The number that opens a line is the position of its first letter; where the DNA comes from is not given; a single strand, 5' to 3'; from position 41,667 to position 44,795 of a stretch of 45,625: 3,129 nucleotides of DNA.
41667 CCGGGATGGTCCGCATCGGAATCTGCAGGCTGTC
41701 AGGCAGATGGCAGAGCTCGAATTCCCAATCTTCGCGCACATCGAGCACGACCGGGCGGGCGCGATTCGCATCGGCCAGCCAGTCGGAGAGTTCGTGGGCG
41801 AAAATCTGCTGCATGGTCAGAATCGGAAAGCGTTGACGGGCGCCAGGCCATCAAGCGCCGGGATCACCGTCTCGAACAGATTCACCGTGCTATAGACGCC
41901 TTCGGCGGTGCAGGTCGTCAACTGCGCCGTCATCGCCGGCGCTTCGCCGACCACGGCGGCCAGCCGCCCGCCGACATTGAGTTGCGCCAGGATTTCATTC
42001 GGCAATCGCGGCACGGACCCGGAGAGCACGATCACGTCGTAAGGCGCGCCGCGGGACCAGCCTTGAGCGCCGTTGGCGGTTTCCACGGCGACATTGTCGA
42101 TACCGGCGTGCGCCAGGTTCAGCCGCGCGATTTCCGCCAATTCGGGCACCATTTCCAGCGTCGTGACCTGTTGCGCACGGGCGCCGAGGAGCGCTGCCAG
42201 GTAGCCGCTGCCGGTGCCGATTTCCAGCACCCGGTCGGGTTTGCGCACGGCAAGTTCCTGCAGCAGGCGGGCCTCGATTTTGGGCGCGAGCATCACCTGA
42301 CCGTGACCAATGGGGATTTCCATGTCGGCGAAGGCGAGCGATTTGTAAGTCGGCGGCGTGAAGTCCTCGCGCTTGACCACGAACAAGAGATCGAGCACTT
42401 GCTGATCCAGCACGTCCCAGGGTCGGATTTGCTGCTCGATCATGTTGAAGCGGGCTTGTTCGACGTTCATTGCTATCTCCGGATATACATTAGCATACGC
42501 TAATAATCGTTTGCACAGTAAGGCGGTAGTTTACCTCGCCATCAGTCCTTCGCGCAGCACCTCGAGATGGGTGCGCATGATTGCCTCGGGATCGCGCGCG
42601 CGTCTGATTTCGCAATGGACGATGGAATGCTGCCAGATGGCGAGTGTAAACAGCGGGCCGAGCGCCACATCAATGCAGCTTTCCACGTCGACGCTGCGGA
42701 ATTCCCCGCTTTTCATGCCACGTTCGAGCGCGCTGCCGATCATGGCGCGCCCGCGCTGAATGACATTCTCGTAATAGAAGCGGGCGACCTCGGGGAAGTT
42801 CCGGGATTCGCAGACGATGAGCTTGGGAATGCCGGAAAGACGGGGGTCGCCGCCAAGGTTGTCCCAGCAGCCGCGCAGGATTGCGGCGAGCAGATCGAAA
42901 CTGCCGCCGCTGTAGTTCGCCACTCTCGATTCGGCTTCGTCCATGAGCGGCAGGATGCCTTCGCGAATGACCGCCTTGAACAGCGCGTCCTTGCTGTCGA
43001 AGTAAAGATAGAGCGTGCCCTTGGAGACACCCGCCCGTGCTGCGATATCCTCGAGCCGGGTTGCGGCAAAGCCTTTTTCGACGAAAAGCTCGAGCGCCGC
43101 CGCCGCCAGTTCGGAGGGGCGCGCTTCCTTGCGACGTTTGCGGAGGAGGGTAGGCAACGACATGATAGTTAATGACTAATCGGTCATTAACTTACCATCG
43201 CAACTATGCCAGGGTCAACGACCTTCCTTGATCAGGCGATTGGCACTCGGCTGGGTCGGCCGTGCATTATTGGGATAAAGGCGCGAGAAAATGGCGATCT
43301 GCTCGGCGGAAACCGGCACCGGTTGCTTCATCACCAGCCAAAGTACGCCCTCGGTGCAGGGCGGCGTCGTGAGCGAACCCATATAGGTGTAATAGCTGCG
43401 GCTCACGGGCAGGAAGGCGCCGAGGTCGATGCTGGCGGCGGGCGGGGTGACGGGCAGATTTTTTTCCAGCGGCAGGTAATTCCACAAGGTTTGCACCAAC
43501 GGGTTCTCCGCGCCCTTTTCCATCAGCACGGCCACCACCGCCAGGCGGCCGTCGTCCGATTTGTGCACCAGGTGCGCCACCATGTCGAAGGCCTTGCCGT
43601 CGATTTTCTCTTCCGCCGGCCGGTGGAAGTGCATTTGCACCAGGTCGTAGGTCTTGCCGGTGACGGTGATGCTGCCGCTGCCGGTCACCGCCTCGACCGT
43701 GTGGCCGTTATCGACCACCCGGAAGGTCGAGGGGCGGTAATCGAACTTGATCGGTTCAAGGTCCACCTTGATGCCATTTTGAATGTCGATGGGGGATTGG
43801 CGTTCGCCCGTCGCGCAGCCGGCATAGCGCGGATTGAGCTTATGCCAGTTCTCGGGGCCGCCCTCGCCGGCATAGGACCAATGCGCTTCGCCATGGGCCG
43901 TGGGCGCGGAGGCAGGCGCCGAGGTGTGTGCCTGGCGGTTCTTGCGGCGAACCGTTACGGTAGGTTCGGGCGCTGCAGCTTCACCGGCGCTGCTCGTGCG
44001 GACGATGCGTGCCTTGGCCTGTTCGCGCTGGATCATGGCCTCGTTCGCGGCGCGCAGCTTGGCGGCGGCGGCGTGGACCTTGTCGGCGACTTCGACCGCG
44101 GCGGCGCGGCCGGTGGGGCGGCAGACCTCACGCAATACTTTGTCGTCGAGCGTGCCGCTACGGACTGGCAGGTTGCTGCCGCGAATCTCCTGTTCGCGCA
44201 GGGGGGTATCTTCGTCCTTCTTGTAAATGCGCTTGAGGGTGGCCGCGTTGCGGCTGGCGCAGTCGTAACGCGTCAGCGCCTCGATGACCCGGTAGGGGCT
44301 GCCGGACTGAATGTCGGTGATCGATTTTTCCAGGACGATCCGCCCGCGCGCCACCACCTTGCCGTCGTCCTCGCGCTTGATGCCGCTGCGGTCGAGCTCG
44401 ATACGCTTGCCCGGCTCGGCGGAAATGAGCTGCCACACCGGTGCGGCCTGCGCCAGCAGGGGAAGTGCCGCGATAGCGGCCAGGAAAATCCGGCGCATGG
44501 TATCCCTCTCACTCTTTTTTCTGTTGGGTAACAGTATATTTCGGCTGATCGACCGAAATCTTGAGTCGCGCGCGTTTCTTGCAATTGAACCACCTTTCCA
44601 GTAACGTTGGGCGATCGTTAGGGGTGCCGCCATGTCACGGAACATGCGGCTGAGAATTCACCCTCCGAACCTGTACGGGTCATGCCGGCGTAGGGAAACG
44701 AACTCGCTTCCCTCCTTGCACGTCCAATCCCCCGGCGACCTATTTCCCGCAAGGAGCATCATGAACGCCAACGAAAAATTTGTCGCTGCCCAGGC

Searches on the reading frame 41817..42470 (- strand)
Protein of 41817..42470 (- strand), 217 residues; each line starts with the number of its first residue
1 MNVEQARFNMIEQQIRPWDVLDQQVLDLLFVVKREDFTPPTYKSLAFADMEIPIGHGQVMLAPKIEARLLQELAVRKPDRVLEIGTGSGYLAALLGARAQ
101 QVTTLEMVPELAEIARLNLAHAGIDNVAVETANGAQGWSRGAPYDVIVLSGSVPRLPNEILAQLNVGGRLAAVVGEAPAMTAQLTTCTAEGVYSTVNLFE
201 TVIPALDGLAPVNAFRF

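Call 42: search_protein_families(library=pfam, proteins=[window:41817-42470:-], max_evalue=0.001)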
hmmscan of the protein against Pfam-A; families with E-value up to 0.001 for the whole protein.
window:41817-42470:- (217 aa): 8 families
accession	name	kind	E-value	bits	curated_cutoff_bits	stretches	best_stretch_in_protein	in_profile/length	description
PF01135.25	PCMT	-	2.6e-37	129.1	20.3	1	10-183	6-182/210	Protein-L-isoaspartate(D-aspartate) O-methyltransferase (PCMT)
PF13489.12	Methyltransf_23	-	6.2e-09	36.2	27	1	68-157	11-95/164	Methyltransferase domain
PF13649.12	Methyltransf_25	-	2.6e-07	31.7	27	1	81-158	1-79/97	Methyltransferase domain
PF00398.26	RrnaAD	-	5.8e-07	29.3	24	1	64-119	17-72/263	Ribosomal RNA adenine dimethylase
PF05175.20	MTS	-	1.8e-05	24.9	23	1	69-148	23-103/170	Methyltransferase small domain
PF13847.12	Methyltransf_31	-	2.5e-05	24.4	27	1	79-153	5-84/145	Methyltransferase domain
PF08242.18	Methyltransf_12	-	2.7e-05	25.3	30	1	82-156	1-78/98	Methyltransferase domain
PF08241.18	Methyltransf_11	-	0.00061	20.8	21.2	1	82-151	1-68/95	Methyltransferase domain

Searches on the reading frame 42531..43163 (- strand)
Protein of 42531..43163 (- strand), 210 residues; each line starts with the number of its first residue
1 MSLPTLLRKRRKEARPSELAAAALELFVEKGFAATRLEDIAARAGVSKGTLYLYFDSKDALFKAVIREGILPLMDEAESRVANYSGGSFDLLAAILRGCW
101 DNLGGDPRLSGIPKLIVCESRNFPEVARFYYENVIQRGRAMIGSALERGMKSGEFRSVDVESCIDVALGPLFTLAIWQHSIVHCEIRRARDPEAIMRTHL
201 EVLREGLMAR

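Call 42: search_protein_families(library=pfam, proteins=[window:42531-43163:-], max_evalue=0.001)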
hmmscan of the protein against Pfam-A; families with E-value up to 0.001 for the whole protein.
window:42531-43163:- (210 aa): 3 families
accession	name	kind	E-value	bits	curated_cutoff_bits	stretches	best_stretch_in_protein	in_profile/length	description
PF00440.29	TetR_N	-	9.7e-20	70.5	24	1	21-65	3-47/47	Bacterial regulatory proteins, tetR family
PF16859.10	TetR_C_11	-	8.2e-08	33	32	1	92-178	11-97/113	Tetracyclin repressor-like, C-terminal domain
PF14246.11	TetR_C_7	-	2.9e-05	24.5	22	1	111-162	21-72/119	AefR-like transcriptional repressor, C-terminal domain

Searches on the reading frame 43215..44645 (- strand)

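Call 42: search_protein_families(library=pfam, proteins=[window:43215-44645:-], max_evalue=0.001)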
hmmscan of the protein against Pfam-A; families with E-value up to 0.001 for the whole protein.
window:43215-44645:- (476 aa): 2 families
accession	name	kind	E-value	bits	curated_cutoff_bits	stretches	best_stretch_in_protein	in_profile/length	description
PF00194.26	Carb_anhydrase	-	1e-38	133.9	27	1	263-472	2-250/254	Eukaryotic-type carbonic anhydrase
PF16747.10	Adhesin_E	-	0.00013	22.6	23.7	1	71-176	1-109/109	Surface-adhesin protein E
